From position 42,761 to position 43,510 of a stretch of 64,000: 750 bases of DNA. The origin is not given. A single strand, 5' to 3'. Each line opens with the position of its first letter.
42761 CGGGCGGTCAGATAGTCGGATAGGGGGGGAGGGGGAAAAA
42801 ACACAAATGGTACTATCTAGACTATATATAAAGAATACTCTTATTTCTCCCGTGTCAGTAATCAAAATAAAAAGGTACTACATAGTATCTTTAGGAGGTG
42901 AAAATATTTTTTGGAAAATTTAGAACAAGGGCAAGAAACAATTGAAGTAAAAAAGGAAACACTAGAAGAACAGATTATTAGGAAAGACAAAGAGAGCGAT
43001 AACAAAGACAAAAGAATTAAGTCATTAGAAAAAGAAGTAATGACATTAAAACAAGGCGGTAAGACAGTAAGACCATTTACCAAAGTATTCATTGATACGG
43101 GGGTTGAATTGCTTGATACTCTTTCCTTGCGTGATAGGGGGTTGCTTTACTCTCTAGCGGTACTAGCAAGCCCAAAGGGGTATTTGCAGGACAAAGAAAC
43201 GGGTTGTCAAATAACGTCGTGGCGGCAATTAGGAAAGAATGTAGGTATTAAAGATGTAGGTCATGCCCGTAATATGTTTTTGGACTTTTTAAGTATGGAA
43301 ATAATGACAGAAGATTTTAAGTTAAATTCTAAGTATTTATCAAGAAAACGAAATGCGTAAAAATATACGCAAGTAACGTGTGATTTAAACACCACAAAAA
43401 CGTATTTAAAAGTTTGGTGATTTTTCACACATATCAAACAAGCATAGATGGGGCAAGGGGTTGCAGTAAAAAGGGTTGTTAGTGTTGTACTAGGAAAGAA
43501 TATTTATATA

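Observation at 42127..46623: Minimal 4.46-kb integrative element: int + xis-like + tiny unknown ORFs between perfect 38-bp direct repeats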

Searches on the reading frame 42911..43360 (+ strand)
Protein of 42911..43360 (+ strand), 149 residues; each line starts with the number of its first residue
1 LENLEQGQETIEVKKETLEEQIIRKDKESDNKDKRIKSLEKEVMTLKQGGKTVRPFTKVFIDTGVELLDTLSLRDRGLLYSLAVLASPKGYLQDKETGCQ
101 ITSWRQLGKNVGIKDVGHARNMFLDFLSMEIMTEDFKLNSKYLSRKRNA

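Call 7: search_protein_families(library=pfam, proteins=[window:42911-43360:+], max_evalue=1)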
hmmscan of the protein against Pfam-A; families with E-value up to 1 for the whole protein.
window:42911-43360:+ (149 aa): 3 families
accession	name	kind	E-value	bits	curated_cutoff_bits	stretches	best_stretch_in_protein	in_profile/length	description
PF10234.14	Cluap1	-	0.03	14.2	25.8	1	2-41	182-221/268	Clusterin-associated protein-1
PF07889.17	DUF1664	-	0.04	14.4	34.6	1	2-54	48-100/124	Protein of unknown function (DUF1664)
PF04977.20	DivIC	-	0.36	11.1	28.9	1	17-49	21-53/80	Septum formation initiator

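Call 8: search_protein_families(library=phrogs, proteins=[window:42911-43360:+], max_evalue=1)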
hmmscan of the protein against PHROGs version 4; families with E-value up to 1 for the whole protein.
window:42911-43360:+ (149 aa): 3 families
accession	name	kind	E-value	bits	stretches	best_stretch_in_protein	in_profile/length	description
phrog_1193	-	other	0.18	12.8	1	2-45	9-50/76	hemolysin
phrog_6631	-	unknown function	0.19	12.2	1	2-49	63-110/251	-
phrog_5915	-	unknown function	0.2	12.3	1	34-48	14-28/53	-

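Call 15: find_homologous_proteins(query=window:42911-43360:+, max_evalue=0.01)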
Query window:42911-43360:+ (149 aa): 2 proteins with E <= 0.01 among 23 candidates.
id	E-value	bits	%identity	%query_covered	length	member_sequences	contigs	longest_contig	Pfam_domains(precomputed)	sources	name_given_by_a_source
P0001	5.4e-90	316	100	100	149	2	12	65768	-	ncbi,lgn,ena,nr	ncbi:MAG: hypothetical protein LKJ99_00190 [Acidaminococcaceae bacterium]|nr:hypothetical protein [A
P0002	4.3e-63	229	73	100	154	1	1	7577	-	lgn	-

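Call 16: find_encoding_contigs(protein=P0002, flank=10000)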
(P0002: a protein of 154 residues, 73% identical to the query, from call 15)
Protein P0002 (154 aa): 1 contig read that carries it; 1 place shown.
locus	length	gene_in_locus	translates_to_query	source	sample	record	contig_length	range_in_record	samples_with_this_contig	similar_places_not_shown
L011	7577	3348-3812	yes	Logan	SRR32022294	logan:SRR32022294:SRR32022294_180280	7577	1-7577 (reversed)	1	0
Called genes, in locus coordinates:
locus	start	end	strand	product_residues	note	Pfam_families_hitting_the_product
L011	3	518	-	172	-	?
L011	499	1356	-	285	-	PF00528:BPD_transp_1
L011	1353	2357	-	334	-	PF00005:ABC_tran, PF13304:AAA_21 (faint), PF08402:TOBE_2 (weak)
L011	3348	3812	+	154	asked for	-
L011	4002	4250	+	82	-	-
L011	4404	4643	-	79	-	-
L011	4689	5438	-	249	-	-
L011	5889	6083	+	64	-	PF12728:HTH_17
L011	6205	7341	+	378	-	PF00589:Phage_integrase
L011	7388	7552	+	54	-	-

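Call 30: search_dna_similar(query=window:42911-43360:+, collection=phages, mode=protein, max_evalue=1)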
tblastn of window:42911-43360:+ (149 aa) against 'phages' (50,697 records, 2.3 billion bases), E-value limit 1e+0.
No match.

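Call 35: search_protein_representatives(alignment_id=A2)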
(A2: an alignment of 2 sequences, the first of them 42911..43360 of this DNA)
Query: 2 sequences, 156 profile positions. Proteins with E-value up to 0.001 (for the whole library): 2; up to 1e-10: 2; up to 1e-30: 1. The best 2 are listed.
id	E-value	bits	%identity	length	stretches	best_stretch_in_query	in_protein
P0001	2.4e-89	312.9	-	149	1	1-156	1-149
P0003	2.4e-17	79.0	-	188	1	23-147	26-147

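Call 37: find_encoding_contigs(protein=P0003, flank=10000)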
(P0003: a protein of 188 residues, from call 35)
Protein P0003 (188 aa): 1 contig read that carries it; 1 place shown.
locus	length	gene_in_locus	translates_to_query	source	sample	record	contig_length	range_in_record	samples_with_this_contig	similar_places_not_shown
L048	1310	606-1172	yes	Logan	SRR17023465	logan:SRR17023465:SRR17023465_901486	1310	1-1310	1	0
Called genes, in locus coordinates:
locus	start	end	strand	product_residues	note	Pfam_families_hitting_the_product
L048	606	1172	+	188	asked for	-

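Call 41: search_solved_structures(query=A4, max_evalue=10, show_alignments=2)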
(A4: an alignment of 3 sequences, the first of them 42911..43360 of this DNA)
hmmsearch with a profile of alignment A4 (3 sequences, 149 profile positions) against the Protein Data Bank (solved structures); distinct sequences matched with E-value up to 10: 3.
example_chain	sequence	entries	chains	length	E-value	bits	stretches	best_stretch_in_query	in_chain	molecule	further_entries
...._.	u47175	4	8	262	0.37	13.7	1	40-90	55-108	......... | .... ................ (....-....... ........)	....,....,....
3g5q_A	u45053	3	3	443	2.5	11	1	61-98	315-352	Methylenetetrahydrofolate--tRNA-(uracil-5-)-methyltransferase trmFO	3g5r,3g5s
9som_A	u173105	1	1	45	4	10.3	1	9-38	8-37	Designed coiled coil with two distinct Terbium sites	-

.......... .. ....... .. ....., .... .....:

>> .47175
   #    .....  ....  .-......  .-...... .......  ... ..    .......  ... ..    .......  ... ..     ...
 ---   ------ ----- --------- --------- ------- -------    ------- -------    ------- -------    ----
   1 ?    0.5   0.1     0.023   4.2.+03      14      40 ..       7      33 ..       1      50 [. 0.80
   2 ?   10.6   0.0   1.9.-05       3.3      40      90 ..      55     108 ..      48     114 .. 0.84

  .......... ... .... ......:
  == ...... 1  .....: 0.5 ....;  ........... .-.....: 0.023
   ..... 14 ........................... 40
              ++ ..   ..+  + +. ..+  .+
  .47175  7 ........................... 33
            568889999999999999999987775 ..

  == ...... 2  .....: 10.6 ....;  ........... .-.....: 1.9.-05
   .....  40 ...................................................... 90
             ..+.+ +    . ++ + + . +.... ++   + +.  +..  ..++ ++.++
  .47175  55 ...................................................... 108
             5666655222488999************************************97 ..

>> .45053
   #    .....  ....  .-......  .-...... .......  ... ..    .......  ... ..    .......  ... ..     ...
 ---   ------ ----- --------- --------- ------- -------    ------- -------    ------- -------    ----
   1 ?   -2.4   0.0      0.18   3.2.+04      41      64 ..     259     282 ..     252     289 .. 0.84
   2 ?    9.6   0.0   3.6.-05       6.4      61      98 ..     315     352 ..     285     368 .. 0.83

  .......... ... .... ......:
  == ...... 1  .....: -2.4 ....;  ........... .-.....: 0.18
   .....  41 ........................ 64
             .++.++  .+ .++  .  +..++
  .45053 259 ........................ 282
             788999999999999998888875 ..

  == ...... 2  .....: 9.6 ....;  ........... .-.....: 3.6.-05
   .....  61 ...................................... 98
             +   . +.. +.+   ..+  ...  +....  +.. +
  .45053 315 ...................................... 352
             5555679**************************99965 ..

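Call 48: search_protein_families(library=pfam, proteins=[P0003, P0002, L011:4689-5438:-, L011:4404-4643:-, L011:5889-6083:+, L011:6205-7341:+], max_evalue=1)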
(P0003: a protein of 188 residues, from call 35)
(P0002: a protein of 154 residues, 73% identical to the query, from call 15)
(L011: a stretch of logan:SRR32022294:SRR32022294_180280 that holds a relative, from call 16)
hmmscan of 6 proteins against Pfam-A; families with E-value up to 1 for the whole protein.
P0003 (188 aa): 1 family
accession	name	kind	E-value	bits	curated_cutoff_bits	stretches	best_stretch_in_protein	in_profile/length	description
PF08161.18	RRP12_HEAT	-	0.13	12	26.8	1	2-75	3-76/290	Ribosomal RNA-processing protein 12, HEAT repeats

P0002 (154 aa): 0 families

L011:4689-5438:- (249 aa): 0 families

L011:4404-4643:- (79 aa): 0 families

L011:5889-6083:+ (64 aa): 4 families
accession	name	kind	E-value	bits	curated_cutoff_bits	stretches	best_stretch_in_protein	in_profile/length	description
PF12728.13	HTH_17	-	1e-08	35.7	27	1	10-60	2-50/51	Helix-turn-helix domain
PF00376.29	MerR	-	0.027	14.7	28.2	1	17-43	7-34/38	MerR family regulatory protein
PF13384.12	HTH_23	-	0.083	13.2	24.6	1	11-37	19-45/50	Homeodomain-like domain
PF08280.17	HTH_Mga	-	0.13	12.7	23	1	9-33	20-43/59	M protein trans-acting positive regulator (MGA) HTH domain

L011:6205-7341:+ (378 aa): 3 families
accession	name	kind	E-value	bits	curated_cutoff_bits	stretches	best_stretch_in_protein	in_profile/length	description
PF00589.27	Phage_integrase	-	2.1e-26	93.2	27.1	1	185-360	2-169/172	Phage integrase family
PF14659.12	Phage_int_SAM_3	-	0.0038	17.9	22.6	1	63-124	1-56/58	Phage integrase, N-terminal SAM-like domain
PF11917.13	DUF3435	-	0.0076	15.7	25.8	1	293-363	171-243/418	Protein of unknown function (DUF3435)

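Call 49: search_protein_families(library=ncbifam, proteins=[window:42911-43360:+, L011:4689-5438:-], max_evalue=1)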
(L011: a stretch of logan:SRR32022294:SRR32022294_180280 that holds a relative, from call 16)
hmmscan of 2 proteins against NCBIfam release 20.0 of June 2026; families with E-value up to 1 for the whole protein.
window:42911-43360:+ (149 aa): 1 family
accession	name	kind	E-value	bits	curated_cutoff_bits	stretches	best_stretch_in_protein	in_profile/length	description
NF004430.0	PRK05771.2-4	equivalog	0.39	9.2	670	1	10-63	84-137/646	V-type ATP synthase subunit I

L011:4689-5438:- (249 aa): 1 family
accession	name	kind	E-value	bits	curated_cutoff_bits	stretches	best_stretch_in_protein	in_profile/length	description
NF052319.1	FEKKY_dom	domain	0.026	14.6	26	1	68-125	21-77/80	FEKKY domain-containing protein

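Call 50: predict_structure(alignment_id=A4)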
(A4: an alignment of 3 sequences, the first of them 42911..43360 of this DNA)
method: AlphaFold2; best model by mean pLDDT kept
length: 149 residues; sequences in the alignment: 3
mean_pLDDT: 52.0   pTM: 0.27
mean pLDDT of the five models: 52.0, 48.8, 45.7, 41.7, 39.4
residues with pLDDT >= 90: 0; 70-90: 16; 50-70: 73; < 50: 60
segments of 3 or more residues with pLDDT < 50: 1-13, 47-68, 126-149
pLDDT, mean of each block of 10 residues (from residue 1): 36 54 71 74 53 36 43 60 55 61 59 58 50 34 34
secondary structure, 60 per line:
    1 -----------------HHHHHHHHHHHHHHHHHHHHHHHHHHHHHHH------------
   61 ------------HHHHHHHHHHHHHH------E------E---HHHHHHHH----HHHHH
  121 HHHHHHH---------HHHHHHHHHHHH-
elements in order: H18-48 H73-86 H104-111 H116-127 H137-148

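Call 56: fold_search(model_id=the predicted structure, library=pdb)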
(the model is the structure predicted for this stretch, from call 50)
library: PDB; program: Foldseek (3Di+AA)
matches with E <= 10: 20; with E <= 0.001: 0
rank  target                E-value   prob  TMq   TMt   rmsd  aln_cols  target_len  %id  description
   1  7yv9_N                2.8e+00  0.07  0.20  0.20  14.0        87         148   15  Cryo-EM structure of full-length Myosin Va in the autoinhibited state (released 2022-12-21)
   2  2kgb_MODEL_1_C        3.0e+00  0.04  0.15  0.23   5.4        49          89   14  NMR solution of the regulatory domain cardiac F77W-Troponin C in complex with the cardiac Troponin I 144-163 s (released 2009-03-24)
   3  5has_B                3.9e+00  0.02  0.13  0.08   9.9        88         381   19  Crystal structure of the N-terminal DCB-HUS domain of T. terrestris Sec7 (released 2016-01-27)
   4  6plm_C                4.7e+00  0.04  0.19  0.21  12.1        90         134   13  Legionella pneumophila SidJ/ Calmodulin 2 complex (released 2019-11-20)
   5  4yd2_A                6.5e+00  0.05  0.20  0.11   5.8        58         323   19  Nicked complex of human DNA Polymerase Mu with 2-nt gapped DNA substrate (released 2015-08-05)
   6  5cwr_A                7.0e+00  0.06  0.21  0.11   8.9        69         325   14  Crystal Structure of human DNA polymerase lambda L431A mutant in complex with a one nucleotide DNA gap and dCTP (released 2016-02-24)
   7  2jxl_MODEL_1_A        7.0e+00  0.02  0.16  0.24  14.2        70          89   11  Solution structure of cardiac N-domain troponin C mutant F77W-V82A (released 2007-12-04)
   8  9a5c_B                8.0e+00  0.02  0.20  0.14  11.5       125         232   14  Integrative model of GLPD-DNAD by crosslinking MS and deep learning (released 2024-09-18)
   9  5y3t_B                8.0e+00  0.02  0.17  0.17  13.4       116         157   14  Crystal structure of hetero-trimeric core of LUBAC: HOIP double-UBA complexed with HOIL-1L UBL and SHARPIN UBL (released 2018-05-02)
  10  8r64_A                8.5e+00  0.02  0.16  0.10  12.3        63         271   17  Cryo-EM structure of the FIGNL1 AAA hexamer bound to RAD51 (released 2024-09-04)
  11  5has_A                8.5e+00  0.01  0.15  0.08   8.9        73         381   16  Crystal structure of the N-terminal DCB-HUS domain of T. terrestris Sec7 (released 2016-01-27)
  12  7mir_B                9.1e+00  0.02  0.18  0.20  12.6        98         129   11  Cryo-EM structure of SidJ-SdeA-CaM reaction intermediate complex (released 2021-08-18)
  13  9e5c_4x               9.1e+00  0.02  0.16  0.16  13.8        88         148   12  Cryo-EM structure of 96 nm repeat of microtubule doublet from T. brucei flagellum (released 2025-03-12)
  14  7kym_B                9.1e+00  0.01  0.18  0.19  15.8       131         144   14  Crystal structure of the MarR family transcriptional regulator from Bradyrhizobium japonicum (released 2021-12-15)
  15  8jmj_A                9.1e+00  0.01  0.13  0.08   9.7        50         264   22  Structure of Helicobacter pylori Soj-DNA-Spo0J complex (released 2024-05-29)
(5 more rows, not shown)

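Call 64: search_protein_families(library=padloc, proteins=[window:42911-43360:+, L011:4689-5438:-, L011:4404-4643:-], max_evalue=1)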
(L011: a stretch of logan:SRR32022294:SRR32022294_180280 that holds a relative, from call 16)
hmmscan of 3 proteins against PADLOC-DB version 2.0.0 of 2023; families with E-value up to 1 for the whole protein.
window:42911-43360:+ (149 aa): 0 families

L011:4689-5438:- (249 aa): 0 families

L011:4404-4643:- (79 aa): 1 family
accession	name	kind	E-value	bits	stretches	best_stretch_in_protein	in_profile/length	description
PDLC01039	Csx1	-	0.0081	13.8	1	10-63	9-59/315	found elsewhere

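Call 70: find_encoding_contigs(protein=P0001, flank=6000, max_places=10)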
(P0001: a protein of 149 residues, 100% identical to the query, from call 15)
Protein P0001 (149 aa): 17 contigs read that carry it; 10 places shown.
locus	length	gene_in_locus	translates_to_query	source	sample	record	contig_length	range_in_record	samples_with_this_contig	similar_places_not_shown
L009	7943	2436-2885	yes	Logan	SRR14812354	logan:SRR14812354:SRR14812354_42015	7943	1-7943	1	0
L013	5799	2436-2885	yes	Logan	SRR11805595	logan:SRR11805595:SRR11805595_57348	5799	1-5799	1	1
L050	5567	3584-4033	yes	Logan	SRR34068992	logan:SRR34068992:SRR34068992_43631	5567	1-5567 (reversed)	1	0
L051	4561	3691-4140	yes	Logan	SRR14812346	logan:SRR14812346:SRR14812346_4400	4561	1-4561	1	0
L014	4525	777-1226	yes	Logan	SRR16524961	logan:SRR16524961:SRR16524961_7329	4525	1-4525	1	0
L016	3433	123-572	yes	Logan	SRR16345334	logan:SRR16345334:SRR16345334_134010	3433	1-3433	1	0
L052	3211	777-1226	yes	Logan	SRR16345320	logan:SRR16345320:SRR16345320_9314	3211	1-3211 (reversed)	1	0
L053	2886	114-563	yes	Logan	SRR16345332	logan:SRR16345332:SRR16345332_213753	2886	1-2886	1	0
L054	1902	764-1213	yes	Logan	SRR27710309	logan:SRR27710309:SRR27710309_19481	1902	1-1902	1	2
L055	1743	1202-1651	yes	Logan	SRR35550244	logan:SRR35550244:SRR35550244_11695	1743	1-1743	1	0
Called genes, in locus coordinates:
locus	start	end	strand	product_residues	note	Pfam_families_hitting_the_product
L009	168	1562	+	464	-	PF03816:LytR_cpsA_psr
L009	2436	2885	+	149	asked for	-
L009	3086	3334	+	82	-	-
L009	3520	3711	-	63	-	-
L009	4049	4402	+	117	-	PF12728:HTH_17 (weak)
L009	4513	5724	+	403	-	PF13102:Phage_int_SAM_5 (weak), PF00589:Phage_integrase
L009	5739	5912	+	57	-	-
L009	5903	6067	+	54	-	-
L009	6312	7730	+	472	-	PF01554:MatE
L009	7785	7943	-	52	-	?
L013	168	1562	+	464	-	PF03816:LytR_cpsA_psr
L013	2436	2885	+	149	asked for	-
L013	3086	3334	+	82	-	-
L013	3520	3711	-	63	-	-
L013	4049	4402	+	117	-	PF12728:HTH_17 (weak)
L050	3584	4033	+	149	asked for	-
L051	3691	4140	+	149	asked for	-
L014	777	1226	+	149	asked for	-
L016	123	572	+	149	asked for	-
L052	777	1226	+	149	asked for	-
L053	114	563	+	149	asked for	-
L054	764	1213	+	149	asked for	-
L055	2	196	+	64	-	?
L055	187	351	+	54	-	-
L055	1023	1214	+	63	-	-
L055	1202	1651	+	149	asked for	-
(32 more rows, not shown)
